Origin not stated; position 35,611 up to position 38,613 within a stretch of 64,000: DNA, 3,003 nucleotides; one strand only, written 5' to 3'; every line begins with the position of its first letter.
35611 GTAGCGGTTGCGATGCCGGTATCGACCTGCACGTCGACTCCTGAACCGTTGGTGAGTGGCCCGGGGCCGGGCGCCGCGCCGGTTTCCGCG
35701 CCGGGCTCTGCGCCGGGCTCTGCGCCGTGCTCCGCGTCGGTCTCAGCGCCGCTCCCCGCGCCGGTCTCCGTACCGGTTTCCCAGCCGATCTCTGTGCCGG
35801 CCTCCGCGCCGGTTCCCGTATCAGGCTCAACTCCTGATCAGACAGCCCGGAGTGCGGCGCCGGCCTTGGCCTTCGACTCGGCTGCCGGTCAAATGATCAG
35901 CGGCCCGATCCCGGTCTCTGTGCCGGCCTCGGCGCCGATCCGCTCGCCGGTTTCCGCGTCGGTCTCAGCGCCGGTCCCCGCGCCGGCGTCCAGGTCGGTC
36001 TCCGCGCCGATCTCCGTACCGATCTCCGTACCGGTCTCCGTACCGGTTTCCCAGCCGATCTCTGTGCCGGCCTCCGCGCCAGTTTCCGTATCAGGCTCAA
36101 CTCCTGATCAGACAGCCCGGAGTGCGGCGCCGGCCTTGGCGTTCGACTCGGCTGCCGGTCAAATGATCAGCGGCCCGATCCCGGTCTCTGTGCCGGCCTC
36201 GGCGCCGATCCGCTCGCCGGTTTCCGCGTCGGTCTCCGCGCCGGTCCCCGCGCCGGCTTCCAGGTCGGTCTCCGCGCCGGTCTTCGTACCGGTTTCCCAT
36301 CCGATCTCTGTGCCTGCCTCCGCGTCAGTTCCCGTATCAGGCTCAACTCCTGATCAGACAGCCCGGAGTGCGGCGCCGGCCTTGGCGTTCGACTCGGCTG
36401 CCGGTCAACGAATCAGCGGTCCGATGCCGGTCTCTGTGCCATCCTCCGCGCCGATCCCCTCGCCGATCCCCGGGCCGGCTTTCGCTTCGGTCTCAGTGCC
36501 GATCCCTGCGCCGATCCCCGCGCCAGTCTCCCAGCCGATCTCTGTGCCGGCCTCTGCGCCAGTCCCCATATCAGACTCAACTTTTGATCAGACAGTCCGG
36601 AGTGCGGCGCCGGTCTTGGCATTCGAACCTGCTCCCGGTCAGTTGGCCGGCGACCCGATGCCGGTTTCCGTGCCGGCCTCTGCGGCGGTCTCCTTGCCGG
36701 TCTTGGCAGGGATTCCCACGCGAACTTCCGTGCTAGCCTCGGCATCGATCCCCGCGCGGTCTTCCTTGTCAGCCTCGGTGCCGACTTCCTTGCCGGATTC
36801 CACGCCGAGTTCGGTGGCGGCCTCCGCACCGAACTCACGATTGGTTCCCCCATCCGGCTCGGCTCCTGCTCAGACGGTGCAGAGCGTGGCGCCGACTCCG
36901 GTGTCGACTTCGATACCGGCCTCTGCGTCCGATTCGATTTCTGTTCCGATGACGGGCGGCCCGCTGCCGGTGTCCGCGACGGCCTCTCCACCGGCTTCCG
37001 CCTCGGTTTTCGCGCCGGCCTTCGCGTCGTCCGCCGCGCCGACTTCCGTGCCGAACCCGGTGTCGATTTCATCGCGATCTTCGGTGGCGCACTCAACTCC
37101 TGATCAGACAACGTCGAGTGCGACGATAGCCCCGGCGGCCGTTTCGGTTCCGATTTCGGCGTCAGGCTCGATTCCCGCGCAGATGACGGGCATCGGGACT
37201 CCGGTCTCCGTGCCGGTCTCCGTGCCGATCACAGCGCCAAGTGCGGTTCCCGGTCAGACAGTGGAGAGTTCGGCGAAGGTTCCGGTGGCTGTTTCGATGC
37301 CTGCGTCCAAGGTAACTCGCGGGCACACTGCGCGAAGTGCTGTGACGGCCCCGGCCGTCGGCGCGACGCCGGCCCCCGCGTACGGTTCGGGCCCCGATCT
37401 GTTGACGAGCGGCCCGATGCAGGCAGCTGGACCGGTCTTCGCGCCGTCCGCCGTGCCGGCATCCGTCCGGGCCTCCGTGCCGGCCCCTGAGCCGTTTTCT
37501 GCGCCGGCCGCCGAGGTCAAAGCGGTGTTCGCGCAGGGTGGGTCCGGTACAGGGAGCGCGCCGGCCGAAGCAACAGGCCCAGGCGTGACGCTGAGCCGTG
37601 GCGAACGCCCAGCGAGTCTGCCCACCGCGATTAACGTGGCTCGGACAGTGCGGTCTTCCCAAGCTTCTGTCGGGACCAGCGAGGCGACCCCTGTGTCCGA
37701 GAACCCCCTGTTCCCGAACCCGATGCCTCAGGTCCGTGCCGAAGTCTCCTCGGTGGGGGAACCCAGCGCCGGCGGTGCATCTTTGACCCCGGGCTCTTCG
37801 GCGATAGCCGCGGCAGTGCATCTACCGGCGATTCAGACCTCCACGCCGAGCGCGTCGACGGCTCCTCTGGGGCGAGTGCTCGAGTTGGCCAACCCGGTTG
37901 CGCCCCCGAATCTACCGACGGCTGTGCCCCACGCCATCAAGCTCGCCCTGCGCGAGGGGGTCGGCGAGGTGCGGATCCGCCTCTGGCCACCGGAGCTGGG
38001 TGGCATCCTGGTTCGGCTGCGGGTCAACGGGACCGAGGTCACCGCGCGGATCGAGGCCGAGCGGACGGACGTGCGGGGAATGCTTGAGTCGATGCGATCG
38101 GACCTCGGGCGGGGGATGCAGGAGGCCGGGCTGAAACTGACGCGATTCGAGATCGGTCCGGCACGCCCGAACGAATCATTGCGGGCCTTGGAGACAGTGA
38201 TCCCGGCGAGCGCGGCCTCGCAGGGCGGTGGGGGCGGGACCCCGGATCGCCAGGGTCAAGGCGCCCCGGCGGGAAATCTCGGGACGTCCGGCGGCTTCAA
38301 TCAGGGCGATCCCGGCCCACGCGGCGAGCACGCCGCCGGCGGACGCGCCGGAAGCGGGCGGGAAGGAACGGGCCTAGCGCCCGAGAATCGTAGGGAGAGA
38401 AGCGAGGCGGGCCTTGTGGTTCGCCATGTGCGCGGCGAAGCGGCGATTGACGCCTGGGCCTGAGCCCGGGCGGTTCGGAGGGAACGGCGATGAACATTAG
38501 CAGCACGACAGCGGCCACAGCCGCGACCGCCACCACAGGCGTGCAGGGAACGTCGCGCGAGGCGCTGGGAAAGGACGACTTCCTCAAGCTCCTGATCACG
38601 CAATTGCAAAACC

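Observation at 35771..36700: Near-identical ~240-270-nt tandem repeats (about 3.5 copies, more diverged copies on both sides) form the core of fliK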

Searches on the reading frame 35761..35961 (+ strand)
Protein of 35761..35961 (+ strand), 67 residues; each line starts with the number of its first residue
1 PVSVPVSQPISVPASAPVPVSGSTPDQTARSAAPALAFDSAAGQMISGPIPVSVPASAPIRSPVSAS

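Call 55: search_protein_representatives(alignment_id=A2)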
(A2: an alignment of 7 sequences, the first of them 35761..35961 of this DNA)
Query: 7 sequences, 66 profile positions. Proteins with E-value up to 0.001 (for the whole library): 0; up to 1e-10: 0; up to 1e-30: 0. The best 0 are listed.

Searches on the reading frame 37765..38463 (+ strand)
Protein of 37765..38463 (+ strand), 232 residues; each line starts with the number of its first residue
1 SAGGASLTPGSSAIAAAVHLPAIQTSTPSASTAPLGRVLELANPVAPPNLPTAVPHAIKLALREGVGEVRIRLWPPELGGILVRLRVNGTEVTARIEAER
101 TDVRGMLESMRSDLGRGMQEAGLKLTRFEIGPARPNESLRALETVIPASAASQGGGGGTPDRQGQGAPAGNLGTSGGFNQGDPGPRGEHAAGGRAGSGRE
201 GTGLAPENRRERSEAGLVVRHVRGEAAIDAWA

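Call 14: find_homologous_proteins(query=window:37765-38463:+, max_evalue=0.00001)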
Query window:37765-38463:+ (232 aa): 6 proteins with E <= 0.00001 among 5075 candidates.
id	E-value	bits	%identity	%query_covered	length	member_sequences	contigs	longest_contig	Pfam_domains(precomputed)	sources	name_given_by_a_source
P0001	6.1e-140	483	100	100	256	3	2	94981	PF02120.22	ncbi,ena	-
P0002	5.1e-100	352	76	100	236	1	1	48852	PF02120.22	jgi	jgi:hypothetical protein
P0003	4.2e-99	349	81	89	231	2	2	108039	PF02120.22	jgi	jgi:hypothetical protein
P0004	1.3e-87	311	84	77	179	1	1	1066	PF02120.22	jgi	jgi:hypothetical protein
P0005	3.9e-85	303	67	99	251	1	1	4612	PF02120.22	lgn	-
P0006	4.3e-69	251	66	87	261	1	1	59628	PF02120.22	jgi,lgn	jgi:hypothetical protein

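Call 15: find_encoding_contigs(protein=P0001, flank=6000, max_places=4)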
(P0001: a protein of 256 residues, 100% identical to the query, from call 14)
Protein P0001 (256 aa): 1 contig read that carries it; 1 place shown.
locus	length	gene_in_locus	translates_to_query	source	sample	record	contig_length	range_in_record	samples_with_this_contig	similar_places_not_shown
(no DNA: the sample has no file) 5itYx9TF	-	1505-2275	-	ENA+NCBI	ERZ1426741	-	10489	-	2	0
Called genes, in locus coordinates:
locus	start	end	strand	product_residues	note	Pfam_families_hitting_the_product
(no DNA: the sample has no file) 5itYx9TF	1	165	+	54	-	?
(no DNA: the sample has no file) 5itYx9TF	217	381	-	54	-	-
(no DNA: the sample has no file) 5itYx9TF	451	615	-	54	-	-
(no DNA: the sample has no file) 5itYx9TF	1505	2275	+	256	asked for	PF02120:Flg_hook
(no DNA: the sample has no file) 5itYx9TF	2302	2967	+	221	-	PF03963:FlgD, PF13861:FLgD_tudor, PF13860:FlgD_ig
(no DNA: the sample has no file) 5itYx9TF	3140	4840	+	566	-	PF00460:Flg_bb_rod (weak), PF22692:LlgE_F_G_D1, PF07559:FlgE_D2, PF06429:Flg_bbr_C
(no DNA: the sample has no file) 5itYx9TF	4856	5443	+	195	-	PF03748:FliL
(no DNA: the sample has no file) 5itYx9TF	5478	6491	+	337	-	PF02154:FliM, PF01052:FliMN_C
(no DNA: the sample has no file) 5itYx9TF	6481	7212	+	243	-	PF01052:FliMN_C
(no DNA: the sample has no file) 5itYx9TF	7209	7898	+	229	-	PF04347:FliO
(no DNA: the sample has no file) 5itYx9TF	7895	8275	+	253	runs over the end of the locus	PF00813:FliP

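Call 17: find_encoding_contigs(protein=P0003, flank=7000, max_places=3)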
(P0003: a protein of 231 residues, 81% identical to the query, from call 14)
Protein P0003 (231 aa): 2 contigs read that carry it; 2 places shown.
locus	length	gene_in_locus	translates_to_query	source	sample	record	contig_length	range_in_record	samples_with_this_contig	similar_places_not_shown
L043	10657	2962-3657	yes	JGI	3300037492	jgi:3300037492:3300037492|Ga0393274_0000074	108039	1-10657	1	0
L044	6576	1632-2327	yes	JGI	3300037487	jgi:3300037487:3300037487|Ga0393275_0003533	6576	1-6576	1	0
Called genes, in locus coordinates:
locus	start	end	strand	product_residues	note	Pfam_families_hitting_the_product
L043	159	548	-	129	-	-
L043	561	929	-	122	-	-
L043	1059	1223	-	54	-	-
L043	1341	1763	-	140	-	-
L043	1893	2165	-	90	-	-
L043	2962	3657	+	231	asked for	PF02120:Flg_hook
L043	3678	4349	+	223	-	PF03963:FlgD, PF13861:FLgD_tudor, PF13860:FlgD_ig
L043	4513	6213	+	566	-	PF00460:Flg_bb_rod (weak), PF22692:LlgE_F_G_D1 (weak), PF07559:FlgE_D2 (weak), PF06429:Flg_bbr_C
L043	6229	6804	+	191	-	PF03748:FliL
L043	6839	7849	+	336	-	PF02154:FliM, PF01052:FliMN_C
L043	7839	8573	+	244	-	PF28396:SepQ_C (weak), PF01052:FliMN_C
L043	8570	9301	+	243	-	PF04347:FliO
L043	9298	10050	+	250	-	PF00813:FliP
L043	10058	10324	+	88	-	PF01313:Bac_export_3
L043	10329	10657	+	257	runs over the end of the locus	PF01311:Bac_export_1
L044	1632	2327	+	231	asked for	PF02120:Flg_hook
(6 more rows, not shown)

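Call 18: find_encoding_contigs(protein=P0002, flank=7000, max_places=3)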
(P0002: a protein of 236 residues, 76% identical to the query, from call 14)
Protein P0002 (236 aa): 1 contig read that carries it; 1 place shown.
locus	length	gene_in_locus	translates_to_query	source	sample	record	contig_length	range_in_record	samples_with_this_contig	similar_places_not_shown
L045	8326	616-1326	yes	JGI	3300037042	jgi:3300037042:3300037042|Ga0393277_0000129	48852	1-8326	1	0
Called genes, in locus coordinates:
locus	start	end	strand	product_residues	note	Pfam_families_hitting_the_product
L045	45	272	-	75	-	-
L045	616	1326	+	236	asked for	PF02120:Flg_hook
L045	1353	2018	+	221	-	PF03963:FlgD, PF13861:FLgD_tudor, PF13860:FlgD_ig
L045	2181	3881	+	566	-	PF00460:Flg_bb_rod (weak), PF22692:LlgE_F_G_D1, PF07559:FlgE_D2, PF06429:Flg_bbr_C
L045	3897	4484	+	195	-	PF03748:FliL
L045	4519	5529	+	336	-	PF02154:FliM, PF01052:FliMN_C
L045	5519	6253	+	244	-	PF01052:FliMN_C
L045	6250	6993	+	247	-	PF04347:FliO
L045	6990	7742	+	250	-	PF00813:FliP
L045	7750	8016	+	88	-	PF01313:Bac_export_3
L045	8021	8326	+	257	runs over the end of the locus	PF01311:Bac_export_1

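Call 19: find_encoding_contigs(protein=P0006, flank=7000, max_places=3)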
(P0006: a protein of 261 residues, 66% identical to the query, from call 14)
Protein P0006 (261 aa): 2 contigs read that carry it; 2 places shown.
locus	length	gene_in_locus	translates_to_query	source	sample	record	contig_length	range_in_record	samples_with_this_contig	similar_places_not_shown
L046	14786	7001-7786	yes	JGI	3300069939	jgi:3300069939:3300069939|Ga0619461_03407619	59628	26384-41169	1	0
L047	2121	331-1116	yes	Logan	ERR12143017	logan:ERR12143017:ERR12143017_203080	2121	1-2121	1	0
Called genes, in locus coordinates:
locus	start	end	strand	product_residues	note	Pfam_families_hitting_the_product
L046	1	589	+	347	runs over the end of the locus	PF03448:MgtE_N (faint), PF14842:FliG_N, PF14841:FliG_M, PF14842:FliG_N (weak), PF01706:FliG_C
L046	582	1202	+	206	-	PF02108:FliH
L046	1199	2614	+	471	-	PF02874:ATP-synt_ab_N, PF00006:ATP-synt_ab, PF18269:T3SS_ATPase_C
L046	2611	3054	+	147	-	PF02050:FliJ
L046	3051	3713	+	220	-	-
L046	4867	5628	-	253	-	-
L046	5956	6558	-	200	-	-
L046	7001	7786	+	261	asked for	PF02120:Flg_hook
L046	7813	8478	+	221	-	PF03963:FlgD, PF13861:FLgD_tudor, PF13860:FlgD_ig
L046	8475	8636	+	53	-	-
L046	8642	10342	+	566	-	PF00460:Flg_bb_rod (weak), PF22692:LlgE_F_G_D1, PF07559:FlgE_D2, PF06429:Flg_bbr_C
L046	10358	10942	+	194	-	PF03748:FliL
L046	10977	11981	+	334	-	PF02154:FliM, PF01052:FliMN_C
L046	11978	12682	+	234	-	PF01052:FliMN_C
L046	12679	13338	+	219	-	PF04347:FliO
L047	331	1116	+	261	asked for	PF02120:Flg_hook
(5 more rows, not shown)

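Call 40: find_related_loci(query=window:37765-38463:+, collection=metagenome_contigs, flank=10000)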
Query window:37765-38463:+ (232 aa) in metagenome_contigs; peptide patterns used: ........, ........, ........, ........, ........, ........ (x = any residue, [..] = any of these).
438 stretches matched a pattern, but none encodes a relative of the query by tblastn (E <= 1e-3).

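Call 42: find_related_loci(query=A1, collection=metagenome_contigs, flank=10000)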
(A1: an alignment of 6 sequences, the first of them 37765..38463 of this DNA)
Query A1 (232 aa) in metagenome_contigs; peptide patterns used: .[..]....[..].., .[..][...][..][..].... (x = any residue, [..] = any of these).
206 stretches matched a pattern, but none encodes a relative of the query by tblastn (E <= 1e-3).

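Call 62: search_solved_structures(query=A1, max_evalue=1)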
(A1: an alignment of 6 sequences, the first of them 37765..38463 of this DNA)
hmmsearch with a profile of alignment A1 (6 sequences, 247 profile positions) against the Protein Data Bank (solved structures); distinct sequences matched with E-value up to 1: 2.
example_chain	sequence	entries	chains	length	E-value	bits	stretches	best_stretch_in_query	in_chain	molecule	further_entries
2rrl_A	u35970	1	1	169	2.1e-05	27.4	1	19-143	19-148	Flagellar hook-length control protein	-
1pfp_A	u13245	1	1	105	0.83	12.4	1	33-96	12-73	Protegrin 3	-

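Call 69: list_cluster_members(proteins=[P0001, P0003, P0006])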
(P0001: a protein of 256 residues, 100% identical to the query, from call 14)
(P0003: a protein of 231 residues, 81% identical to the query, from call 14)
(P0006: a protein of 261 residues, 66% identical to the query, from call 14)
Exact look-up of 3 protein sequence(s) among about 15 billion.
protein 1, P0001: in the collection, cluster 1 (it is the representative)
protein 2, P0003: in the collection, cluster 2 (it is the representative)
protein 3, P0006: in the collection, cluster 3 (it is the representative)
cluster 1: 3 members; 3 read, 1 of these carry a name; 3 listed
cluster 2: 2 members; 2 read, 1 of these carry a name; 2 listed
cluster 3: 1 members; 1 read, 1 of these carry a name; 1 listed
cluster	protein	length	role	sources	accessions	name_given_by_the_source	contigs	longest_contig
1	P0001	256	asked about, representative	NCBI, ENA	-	-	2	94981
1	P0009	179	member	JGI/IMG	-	hypothetical protein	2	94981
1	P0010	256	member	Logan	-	-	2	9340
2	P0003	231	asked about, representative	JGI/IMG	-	hypothetical protein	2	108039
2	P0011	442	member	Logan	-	-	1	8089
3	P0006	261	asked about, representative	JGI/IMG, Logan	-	hypothetical protein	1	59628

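Call 70: find_encoding_contigs(protein=P0010, flank=8000, max_places=5)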
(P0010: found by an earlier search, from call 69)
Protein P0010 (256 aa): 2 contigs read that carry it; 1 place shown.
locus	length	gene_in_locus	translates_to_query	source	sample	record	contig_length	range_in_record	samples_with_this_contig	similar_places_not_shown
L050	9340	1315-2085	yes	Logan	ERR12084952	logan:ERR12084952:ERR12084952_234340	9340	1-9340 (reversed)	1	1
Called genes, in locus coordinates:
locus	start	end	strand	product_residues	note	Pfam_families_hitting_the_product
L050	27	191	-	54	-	-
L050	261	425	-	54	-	-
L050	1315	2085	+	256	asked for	PF02120:Flg_hook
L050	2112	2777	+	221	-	PF03963:FlgD, PF13861:FLgD_tudor, PF13860:FlgD_ig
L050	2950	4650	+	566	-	PF00460:Flg_bb_rod (weak), PF22692:LlgE_F_G_D1, PF07559:FlgE_D2, PF06429:Flg_bbr_C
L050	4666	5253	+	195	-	PF03748:FliL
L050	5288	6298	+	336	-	PF02154:FliM, PF01052:FliMN_C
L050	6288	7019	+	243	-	PF01052:FliMN_C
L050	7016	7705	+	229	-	PF04347:FliO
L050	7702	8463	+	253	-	PF00813:FliP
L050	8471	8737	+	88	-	PF01313:Bac_export_3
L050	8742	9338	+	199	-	?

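Call 71: find_encoding_contigs(protein=P0011, flank=8000, max_places=5)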
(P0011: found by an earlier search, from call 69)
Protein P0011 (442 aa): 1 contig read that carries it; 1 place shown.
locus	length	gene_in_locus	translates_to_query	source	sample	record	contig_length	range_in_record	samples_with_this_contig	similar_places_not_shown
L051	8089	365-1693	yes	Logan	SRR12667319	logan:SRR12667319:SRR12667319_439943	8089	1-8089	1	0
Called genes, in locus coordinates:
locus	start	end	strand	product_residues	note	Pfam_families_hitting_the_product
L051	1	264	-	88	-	?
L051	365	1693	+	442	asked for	PF02120:Flg_hook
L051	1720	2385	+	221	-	PF03963:FlgD, PF13861:FLgD_tudor, PF13860:FlgD_ig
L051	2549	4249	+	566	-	PF00460:Flg_bb_rod (weak), PF22692:LlgE_F_G_D1 (weak), PF07559:FlgE_D2 (weak), PF06429:Flg_bbr_C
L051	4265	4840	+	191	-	PF03748:FliL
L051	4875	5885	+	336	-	PF02154:FliM, PF01052:FliMN_C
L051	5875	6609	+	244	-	PF28396:SepQ_C (weak), PF01052:FliMN_C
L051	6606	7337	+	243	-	PF04347:FliO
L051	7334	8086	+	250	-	PF00813:FliP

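Call 85: predict_structure(alignment_id=A4)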
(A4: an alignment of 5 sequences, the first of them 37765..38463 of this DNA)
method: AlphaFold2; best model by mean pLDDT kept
length: 232 residues; sequences in the alignment: 5
mean_pLDDT: 59.5   pTM: 0.42
mean pLDDT of the five models: 59.5, 57.4, 57.3, 55.3, 52.6
residues with pLDDT >= 90: 8; 70-90: 83; 50-70: 22; < 50: 119
segments of 3 or more residues with pLDDT < 50: 1-35, 143-167, 169-182, 189-205, 207-211, 215-232
pLDDT, mean of each block of 10 residues (from residue 1): 38 35 35 59 84 89 87 74 87 84 78 87 87 60 44 41 39 43 46 42 41 47 43 40
secondary structure, 60 per line:
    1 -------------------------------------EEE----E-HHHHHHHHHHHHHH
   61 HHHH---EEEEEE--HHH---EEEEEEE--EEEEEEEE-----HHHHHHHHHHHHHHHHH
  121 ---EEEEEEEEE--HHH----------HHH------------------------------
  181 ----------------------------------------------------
elements in order: E38-40 H47-64 E68-73 E82-88 E91-98 H104-120 E124-132

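Call 87: fold_search(model_id=the predicted structure, library=pdb)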
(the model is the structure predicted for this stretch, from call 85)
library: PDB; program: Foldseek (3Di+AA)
matches with E <= 10: 1357; with E <= 0.001: 2
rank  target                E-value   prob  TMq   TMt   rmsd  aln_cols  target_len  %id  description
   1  2rrl_MODEL_1_A        1.3e-04  1.00  0.29  0.38  19.1       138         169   22  Solution structure of the C-terminal domain of the FliK (released 2011-05-18)
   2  5cuk                  5.7e-04  1.00  0.30  0.63   4.8        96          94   18  Crystal structure of the PscP SS domain (released 2015-12-02)
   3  6ups                  4.4e-03  1.00  0.28  0.26   4.4        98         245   11  Crystal structure of the deubiquitylase domain from the Orientia tsutsugamushi protein OTT_1962 (OtDUB) (released 2020-04-01)
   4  6upu_E                5.3e-03  1.00  0.27  0.25   4.6        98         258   11  Crystal structure of the Orientia tsutsugamushi OtDUB in complex with three molecules of ubiquitin (released 2020-04-01)
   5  6be0                  7.8e-03  0.98  0.25  0.22   4.9        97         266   15  AvrA delL154 with IP6, CoA (released 2018-08-01)
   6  6upu_A                8.3e-03  0.99  0.27  0.24   4.6        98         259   11  Crystal structure of the Orientia tsutsugamushi OtDUB in complex with three molecules of ubiquitin (released 2020-04-01)
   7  1euv_A                1.0e-02  0.97  0.28  0.29   5.5       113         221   11  X-RAY STRUCTURE OF THE C-TERMINAL ULP1 PROTEASE DOMAIN IN COMPLEX WITH SMT3, THE YEAST ORTHOLOG OF SUMO. (released 2000-06-07)
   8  8efx_A                1.1e-02  0.99  0.27  0.25   4.3        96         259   11  Structure of OtDUB DUB Domain disulfide crosslinked with Ubiquitin (released 2023-09-20)
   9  2hl9                  1.6e-02  0.91  0.24  0.25   5.6       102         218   11  SUMO protease Ulp1 with the catalytic cysteine oxidized to a sulfonic acid (released 2007-07-31)
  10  3rpj_B                1.7e-02  1.00  0.19  0.34   2.3        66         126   15  Structure of a curlin genes transcriptional regulator protein from Proteus mirabilis HI4320. (released 2011-08-31)
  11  3rpj_A                1.8e-02  0.99  0.19  0.33   2.5        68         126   15  Structure of a curlin genes transcriptional regulator protein from Proteus mirabilis HI4320. (released 2011-08-31)
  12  4q11_B                1.9e-02  1.00  0.19  0.34   2.3        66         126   15  Crystal structure of Proteus mirabilis transcriptional regulator protein Crl at 1.95A resolution (released 2014-08-06)
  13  2hkp                  2.0e-02  0.89  0.24  0.25   5.6       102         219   11  SUMO protease Ulp1 with the catalytic cysteine oxidized to a sulfenic acid (released 2007-07-31)
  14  4q11_A                3.6e-02  0.99  0.19  0.33   2.4        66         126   15  Crystal structure of Proteus mirabilis transcriptional regulator protein Crl at 1.95A resolution (released 2014-08-06)
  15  2hl8                  3.9e-02  0.82  0.24  0.25   5.6       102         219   11  SUMO protease Ulp1 with the catalytic cysteine oxidized to a sulfinic acid (released 2007-07-31)
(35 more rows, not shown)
